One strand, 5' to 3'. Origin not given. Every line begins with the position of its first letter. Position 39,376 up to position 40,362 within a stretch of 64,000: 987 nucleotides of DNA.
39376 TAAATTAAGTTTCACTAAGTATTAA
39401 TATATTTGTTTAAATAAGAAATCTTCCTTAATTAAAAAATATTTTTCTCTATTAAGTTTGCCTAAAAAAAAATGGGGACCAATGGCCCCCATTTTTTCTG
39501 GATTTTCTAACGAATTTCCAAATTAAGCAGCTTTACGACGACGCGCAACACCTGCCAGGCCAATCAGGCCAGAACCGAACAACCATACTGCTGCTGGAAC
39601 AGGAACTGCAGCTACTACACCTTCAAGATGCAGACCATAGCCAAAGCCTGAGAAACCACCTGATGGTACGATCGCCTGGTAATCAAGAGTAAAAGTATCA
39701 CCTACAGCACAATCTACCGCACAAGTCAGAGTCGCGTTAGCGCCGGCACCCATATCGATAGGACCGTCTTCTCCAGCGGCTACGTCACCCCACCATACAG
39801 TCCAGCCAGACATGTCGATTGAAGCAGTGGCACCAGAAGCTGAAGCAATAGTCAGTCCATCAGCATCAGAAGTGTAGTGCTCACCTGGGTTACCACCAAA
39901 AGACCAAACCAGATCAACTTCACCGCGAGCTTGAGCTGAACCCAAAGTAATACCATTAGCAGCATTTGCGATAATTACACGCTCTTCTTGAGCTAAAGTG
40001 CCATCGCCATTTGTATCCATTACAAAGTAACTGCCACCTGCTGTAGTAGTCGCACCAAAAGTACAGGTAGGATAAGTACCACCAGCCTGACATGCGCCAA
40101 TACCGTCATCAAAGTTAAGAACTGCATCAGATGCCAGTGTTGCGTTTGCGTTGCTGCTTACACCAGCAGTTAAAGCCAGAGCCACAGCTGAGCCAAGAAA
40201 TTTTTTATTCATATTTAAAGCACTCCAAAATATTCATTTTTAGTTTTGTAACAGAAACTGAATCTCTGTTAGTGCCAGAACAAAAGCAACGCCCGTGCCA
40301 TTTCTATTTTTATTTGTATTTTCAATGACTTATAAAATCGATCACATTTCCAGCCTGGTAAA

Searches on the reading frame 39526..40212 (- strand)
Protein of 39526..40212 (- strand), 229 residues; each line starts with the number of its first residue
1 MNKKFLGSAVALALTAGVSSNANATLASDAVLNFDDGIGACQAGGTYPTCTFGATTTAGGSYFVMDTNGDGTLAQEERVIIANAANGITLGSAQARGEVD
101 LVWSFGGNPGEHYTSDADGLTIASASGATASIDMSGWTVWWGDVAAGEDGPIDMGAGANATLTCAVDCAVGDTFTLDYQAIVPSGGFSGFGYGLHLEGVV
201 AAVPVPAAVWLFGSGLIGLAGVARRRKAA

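Call 4: search_protein_families(library=ncbifam, proteins=[window:39526-40212:-], max_evalue=1)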
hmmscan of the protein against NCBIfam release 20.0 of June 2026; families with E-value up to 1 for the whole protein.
window:39526-40212:- (229 aa): 13 families
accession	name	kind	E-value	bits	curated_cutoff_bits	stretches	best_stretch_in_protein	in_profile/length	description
TIGR03370.1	VPLPA-CTERM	domain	1.5e-08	34.5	25.35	1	203-227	1-25/25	VPLPA-CTERM sorting domain-containing protein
NF033554.9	floc_PepA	equivalog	8e-07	29.1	80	1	201-227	235-261/261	flocculation-associated PEP-CTERM protein PepA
NF041538.1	PEP_EDSA_1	subfamily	0.00016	21.4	100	1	200-226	281-307/307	EDSAP-1 family PEP-CTERM protein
NF033947.0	PEP-cistern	hypoth_equivalog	0.0013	18.5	60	1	172-225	141-195/195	cistern family PEP-CTERM protein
NF038125.1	PEP_CTERM_THxN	subfamily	0.0036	16.9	85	1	201-226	222-246/246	THxN family PEP-CTERM protein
NF046088.1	anchor_EppA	equivalog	0.013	15.8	90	1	202-227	32-57/58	EPS-associated small membrane protein EppA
NF038129.1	PEP_NF038129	equivalog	0.013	15.3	65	1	199-226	167-194/194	NF038129 family PEP-CTERM protein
NF038118.1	PEP_CTERM_CCXG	equivalog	0.016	14.9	90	1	200-226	173-199/199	CCXG family PEP-CTERM protein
TIGR02595.1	PEP_CTERM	domain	0.032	15.1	16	1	203-227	1-24/24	PEP-CTERM sorting domain-containing protein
NF002892.0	PRK03372.1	equivalog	0.038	13.3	299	1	76-146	143-211/312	NAD kinase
NF041927.1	Xrt_dep_XDP1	equivalog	0.1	12.6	125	1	202-226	218-242/242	exosortase-dependent surface protein XDP1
NF038126.1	PEP_CTERM_FxDxF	subfamily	0.11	12.7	50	1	115-226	60-165/165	FxDxF family PEP-CTERM protein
NF033465.3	PTPA-CTERM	subfamily_domain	0.94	9.7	29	0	215-227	9-21/26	PTPA-CTERM sorting domain-containing protein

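Call 6: search_protein_families(library=pfam, proteins=[window:39526-40212:-], max_evalue=0.01)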
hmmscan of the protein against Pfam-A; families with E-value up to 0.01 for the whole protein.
window:39526-40212:- (229 aa): 1 family
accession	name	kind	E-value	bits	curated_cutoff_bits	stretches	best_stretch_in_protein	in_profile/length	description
PF07589.16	PEP-CTERM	-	0.00034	21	20.7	1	202-225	1-24/24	PEP-CTERM motif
